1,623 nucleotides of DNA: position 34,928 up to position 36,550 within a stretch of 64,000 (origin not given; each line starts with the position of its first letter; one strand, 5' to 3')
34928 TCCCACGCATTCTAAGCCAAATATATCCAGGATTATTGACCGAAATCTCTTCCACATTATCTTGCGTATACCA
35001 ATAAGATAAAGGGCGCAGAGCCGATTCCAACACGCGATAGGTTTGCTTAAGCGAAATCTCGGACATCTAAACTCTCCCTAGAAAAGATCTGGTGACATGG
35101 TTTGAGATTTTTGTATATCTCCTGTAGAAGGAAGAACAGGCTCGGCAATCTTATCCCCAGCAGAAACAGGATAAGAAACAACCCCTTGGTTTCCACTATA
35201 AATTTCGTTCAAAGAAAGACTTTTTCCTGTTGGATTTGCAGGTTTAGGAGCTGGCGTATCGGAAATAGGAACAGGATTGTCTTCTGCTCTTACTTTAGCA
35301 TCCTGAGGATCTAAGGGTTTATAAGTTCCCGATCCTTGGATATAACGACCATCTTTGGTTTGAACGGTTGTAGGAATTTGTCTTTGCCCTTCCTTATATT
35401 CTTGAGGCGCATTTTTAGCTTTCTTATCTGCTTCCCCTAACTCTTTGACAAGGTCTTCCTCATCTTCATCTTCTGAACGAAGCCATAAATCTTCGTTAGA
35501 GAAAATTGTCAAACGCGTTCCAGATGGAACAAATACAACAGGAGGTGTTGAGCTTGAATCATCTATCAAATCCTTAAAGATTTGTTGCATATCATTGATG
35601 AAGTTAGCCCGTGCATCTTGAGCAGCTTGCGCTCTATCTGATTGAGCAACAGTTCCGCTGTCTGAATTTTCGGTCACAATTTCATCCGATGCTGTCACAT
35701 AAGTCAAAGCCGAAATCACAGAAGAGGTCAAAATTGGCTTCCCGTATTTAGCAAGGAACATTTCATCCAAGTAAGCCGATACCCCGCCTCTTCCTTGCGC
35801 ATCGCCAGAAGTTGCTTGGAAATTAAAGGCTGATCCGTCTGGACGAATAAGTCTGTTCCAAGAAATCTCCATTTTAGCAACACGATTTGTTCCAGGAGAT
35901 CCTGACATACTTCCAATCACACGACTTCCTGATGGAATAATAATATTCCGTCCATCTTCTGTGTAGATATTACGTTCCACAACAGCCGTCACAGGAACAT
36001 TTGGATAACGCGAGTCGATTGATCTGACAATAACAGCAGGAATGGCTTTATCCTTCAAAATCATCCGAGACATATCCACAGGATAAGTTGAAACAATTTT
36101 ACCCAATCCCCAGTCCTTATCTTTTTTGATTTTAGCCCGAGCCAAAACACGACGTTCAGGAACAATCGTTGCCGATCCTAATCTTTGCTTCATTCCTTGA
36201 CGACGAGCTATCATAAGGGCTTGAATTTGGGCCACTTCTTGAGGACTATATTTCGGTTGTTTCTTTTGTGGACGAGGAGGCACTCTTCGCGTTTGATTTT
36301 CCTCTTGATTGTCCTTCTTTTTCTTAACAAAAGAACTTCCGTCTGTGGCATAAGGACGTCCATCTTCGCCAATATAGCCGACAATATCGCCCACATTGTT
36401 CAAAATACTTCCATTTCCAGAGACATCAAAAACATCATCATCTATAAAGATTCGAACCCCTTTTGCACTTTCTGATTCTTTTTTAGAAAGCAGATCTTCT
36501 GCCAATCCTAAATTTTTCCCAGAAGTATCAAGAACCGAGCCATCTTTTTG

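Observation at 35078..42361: CagY-scale VirB10: 2,427-aa T4SS core protein with a roughly 1,700-aa array of 12-13-residue Gly/Asp repeats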

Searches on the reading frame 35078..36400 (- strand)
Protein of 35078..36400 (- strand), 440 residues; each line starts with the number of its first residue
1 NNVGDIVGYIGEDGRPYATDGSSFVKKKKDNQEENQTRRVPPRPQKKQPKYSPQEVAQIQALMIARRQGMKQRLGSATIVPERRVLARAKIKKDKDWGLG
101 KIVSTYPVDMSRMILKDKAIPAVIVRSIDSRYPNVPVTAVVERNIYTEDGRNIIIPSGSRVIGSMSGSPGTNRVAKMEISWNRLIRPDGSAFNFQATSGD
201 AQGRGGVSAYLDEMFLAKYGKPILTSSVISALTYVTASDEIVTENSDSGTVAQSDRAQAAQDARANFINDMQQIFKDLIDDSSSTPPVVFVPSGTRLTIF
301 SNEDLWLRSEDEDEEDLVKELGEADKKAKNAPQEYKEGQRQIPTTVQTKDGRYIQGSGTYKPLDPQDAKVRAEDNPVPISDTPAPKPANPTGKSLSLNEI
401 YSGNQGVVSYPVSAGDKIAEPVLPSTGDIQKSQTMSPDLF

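Call 16: find_homologous_proteins(query=window:35081-36325:-, max_evalue=0.00001)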
Query seq(415 aa) (415 aa): 55 proteins with E <= 0.00001 among 6730 candidates.
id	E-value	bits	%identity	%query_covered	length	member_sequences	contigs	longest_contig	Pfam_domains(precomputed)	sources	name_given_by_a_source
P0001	6.3e-117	409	53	90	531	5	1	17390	PF03743.20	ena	-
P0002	5.0e-115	403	52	90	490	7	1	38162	PF03743.20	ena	-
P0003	6.6e-110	386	64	67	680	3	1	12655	PF21784.4,PF05593.20,PF12396.15,PF21785.4,PF03743.20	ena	-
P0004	6.3e-109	383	60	72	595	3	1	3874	PF21784.4,PF12396.15,PF21785.4,PF03743.20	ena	-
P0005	2.2e-107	378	60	70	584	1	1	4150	PF21784.4,PF12396.15,PF21785.4,PF03743.20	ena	-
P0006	9.1e-104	366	62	69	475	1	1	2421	PF03743.20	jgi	-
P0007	3.1e-95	338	56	70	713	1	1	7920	PF21784.4,PF05593.20,PF12396.15,PF21785.4,PF03743.20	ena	-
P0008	6.5e-93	330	55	70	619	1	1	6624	PF03743.20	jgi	-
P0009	7.5e-87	310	66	53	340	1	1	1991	PF03743.20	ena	-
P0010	3.2e-78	282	50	67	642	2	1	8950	PF12396.15,PF03743.20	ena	-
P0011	1.5e-77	279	51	65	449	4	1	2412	PF03743.20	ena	-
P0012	2.2e-76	275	50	69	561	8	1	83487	PF12396.15,PF03743.20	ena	-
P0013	1.2e-74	270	47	67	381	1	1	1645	PF03743.20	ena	-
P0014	2.0e-73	266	48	69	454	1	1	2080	PF03743.20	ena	-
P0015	3.0e-73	265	49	65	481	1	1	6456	PF03743.20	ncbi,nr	ncbi:MAG: hypothetical protein KAJ75_07540, partial [Alphaproteobacteria bacterium]|nr:hypothetical 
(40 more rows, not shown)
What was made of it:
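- Tried and rejected: The 450-713-aa hits of call 16 looked at first like relatives of ordinary length.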

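Call 26: find_related_loci(query=window:35078-36400:-, collection=genome_contigs, flank=10000)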
Query window:35078-36400:- (440 aa) in genome_contigs; peptide patterns used: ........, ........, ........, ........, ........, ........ (x = any residue, [..] = any of these).
364 stretches matched a pattern; 1 encode a relative of the query (tblastn E <= 1e-3); 1 distinct loci.
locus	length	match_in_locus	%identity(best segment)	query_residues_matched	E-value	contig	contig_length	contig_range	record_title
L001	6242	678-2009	72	1-440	0e+0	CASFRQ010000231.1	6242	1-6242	uncultured Alphaproteobacteria bacterium isolate SI.B29.metabat-bins.28 genome assembly, contig: SI.B29.metabat-bins.28.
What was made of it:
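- Tried and rejected: An alignment query would have been better (call 26).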

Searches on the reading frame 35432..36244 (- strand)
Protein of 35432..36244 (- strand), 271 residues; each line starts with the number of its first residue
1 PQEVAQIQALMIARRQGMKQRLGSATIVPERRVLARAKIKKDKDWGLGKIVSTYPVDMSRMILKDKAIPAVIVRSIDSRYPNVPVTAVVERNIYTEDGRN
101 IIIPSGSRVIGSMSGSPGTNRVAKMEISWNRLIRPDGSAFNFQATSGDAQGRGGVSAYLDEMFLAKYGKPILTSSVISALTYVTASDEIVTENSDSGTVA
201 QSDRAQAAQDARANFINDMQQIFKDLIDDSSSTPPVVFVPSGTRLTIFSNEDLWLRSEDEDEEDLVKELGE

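Call 57: search_protein_representatives(protein=window:35432-36244:-)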
Query: 271 residues. Proteins with E-value up to 0.001 (for the whole library): 5626; up to 1e-10: 1323; up to 1e-30: 119. The best 150 are listed.
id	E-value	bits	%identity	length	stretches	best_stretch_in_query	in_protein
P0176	1.2e-145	499.6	84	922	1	1-271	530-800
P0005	3.6e-105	367.0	64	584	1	6-271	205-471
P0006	2.0e-103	361.2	65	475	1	7-271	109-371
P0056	5.8e-103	359.8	62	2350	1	1-270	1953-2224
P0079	1.1e-102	358.9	63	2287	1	3-270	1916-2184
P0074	1.9e-102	358.1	63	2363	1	1-265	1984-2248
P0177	5.3e-100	350.1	63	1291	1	4-270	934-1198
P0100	3.1e-98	344.3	62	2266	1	2-270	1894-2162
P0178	2.4e-94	331.5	60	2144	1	1-263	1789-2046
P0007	2.5e-93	328.2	60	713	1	6-270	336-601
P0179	6.7e-91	320.2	57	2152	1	7-267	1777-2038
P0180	7.4e-90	316.8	59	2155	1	5-270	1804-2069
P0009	6.7e-87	307.1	68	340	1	58-270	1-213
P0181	2.4e-86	305.3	56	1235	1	11-271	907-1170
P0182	2.4e-85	302.0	54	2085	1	13-270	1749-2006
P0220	4.1e-42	160.5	99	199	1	190-271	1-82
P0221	1.2e-41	159.0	40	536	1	43-262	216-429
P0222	1.1e-40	155.7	40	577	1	46-258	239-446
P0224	5.3e-40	153.5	43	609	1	41-262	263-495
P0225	7.9e-40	153.0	42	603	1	44-257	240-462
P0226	3.5e-39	150.9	41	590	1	42-257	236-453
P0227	5.5e-39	150.2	40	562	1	43-262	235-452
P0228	7.2e-39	149.8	35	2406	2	36-262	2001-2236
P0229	1.2e-38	149.1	39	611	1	27-258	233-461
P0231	9.7e-38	146.1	42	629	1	42-262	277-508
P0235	9.0e-37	143.0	41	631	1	27-265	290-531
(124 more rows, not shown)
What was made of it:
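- Hits at 43% or less are almost all 400-700 aa; one 2,406-aa outlier (P0228) is the exception (call 57).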

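Call 86: list_cluster_members(proteins=[P0221, P0222, P0224, P0225, P0226, P0227, P0229, P0231, P0228, P0235])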
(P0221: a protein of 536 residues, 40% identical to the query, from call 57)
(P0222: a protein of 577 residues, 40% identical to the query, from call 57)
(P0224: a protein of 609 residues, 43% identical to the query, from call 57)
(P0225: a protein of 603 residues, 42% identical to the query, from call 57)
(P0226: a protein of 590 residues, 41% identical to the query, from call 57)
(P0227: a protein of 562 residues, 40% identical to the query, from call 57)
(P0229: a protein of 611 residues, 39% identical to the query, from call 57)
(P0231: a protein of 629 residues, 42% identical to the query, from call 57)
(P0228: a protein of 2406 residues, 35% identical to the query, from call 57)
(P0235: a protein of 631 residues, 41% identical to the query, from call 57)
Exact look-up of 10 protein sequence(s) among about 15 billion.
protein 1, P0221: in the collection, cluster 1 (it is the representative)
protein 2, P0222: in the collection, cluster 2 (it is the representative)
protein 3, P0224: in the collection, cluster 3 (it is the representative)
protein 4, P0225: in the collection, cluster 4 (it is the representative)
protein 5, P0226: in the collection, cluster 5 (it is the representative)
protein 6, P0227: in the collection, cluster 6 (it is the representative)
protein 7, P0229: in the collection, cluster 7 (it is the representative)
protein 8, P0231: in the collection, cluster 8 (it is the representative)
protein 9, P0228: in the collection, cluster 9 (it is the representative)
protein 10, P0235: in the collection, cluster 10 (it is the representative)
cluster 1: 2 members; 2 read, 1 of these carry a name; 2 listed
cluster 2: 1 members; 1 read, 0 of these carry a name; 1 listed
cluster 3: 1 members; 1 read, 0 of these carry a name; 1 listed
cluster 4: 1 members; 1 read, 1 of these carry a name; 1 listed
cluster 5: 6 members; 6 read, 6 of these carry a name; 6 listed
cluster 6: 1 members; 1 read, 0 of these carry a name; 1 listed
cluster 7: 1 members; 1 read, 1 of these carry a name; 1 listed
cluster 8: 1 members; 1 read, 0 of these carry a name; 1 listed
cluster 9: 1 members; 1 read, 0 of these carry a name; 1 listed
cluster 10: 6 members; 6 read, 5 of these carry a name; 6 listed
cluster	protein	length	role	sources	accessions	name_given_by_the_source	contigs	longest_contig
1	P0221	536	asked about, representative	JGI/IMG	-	hypothetical protein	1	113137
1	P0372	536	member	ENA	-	-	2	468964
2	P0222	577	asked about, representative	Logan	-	-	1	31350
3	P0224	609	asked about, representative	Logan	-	-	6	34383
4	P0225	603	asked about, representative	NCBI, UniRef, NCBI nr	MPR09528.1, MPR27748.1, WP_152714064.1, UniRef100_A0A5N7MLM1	TrbI/VirB10 family protein [Microvirga tunisiensis] | TrbI/VirB10 family protein n=1 Tax=Microvirga tunisiensis TaxID=2108360 ...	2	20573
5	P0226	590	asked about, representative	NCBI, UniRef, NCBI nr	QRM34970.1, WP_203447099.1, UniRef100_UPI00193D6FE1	TrbI/VirB10 family protein [Microvirga sp. VF16] | TrbI/VirB10 family protein n=1 Tax=Microvirga sp. VF16 TaxID=2807101 RepID=UPI00193D6FE1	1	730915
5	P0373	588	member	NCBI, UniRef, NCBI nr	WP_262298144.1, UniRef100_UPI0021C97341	TrbI/VirB10 family protein [Microvirga sesbaniae] | TrbI/VirB10 family protein n=2 Tax=Microvirga TaxID=186650 RepID=UPI0021C97341 | TrbI/VirB10 family protein [Microvirga sp. HBU67692]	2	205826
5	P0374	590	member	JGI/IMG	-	hypothetical protein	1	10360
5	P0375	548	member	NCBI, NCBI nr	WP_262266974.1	TrbI/VirB10 family protein [Microvirga yunnanensis] | TrbI/VirB10 family protein [Microvirga sp. HBU65207]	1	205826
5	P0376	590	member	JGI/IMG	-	type IV secretory pathway VirB10-like protein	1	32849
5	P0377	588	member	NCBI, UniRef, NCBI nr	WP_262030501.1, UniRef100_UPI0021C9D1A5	TrbI/VirB10 family protein [Microvirga sp. Mcv34] | TrbI/VirB10 family protein n=1 Tax=Microvirga sp. Mcv34 TaxID=2926016 RepID=UPI0021C9D1A5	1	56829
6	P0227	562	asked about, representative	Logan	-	-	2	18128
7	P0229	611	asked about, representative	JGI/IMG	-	Bacterial conjugation TrbI-like protein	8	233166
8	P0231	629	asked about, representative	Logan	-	-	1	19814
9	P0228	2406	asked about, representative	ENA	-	-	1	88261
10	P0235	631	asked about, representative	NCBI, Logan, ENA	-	-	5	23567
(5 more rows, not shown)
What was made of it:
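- On rvh-type T4SS: The nearest named relatives of ordinary length are from Microvirga and Beijerinckiaceae (calls 16, 86).
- Named relatives of similar length occur in Microvirga (call 86).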
